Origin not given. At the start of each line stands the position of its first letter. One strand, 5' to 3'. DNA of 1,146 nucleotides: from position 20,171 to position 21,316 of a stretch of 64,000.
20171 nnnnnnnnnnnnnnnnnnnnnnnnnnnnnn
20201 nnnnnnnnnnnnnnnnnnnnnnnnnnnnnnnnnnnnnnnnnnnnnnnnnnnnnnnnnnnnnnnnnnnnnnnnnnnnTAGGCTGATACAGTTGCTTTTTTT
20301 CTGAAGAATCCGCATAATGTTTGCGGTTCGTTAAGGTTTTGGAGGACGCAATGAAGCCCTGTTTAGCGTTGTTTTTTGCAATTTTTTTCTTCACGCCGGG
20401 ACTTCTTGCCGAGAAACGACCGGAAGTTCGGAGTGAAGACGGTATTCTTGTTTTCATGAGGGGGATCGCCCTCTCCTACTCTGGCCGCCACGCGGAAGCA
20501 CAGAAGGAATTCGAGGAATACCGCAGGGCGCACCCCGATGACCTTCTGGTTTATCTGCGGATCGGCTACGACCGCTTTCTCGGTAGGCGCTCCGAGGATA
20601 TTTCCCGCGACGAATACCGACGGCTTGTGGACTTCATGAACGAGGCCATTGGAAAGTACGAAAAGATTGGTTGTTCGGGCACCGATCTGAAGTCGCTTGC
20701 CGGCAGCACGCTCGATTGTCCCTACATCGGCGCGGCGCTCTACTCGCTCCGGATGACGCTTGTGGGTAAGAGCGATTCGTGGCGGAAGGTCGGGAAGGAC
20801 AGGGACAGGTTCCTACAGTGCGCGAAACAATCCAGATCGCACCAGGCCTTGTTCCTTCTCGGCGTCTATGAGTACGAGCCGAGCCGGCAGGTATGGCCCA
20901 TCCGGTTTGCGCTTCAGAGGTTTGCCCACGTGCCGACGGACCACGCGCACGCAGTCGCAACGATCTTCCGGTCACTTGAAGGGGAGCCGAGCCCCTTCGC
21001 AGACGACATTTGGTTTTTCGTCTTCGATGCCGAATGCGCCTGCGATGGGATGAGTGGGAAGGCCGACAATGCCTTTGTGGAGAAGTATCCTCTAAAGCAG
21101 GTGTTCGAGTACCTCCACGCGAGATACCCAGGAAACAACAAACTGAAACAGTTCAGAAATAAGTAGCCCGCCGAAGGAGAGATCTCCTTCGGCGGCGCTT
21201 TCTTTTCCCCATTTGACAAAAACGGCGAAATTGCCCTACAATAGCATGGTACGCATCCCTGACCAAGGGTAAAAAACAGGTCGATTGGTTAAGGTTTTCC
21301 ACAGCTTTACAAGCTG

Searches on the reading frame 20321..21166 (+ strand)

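Call 31: search_protein_families(library=pfam, proteins=[window:20321-21166:+], max_evalue=0.01)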
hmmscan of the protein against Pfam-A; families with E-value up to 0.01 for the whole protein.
window:20321-21166:+ (281 aa): 2 families
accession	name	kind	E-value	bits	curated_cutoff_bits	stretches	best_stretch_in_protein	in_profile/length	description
PF13428.12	TPR_14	-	0.00089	20.2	23.5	1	46-81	6-41/44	Tetratricopeptide repeat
PF13432.12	TPR_16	-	0.0017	19.2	32.7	0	45-82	1-38/65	Tetratricopeptide repeat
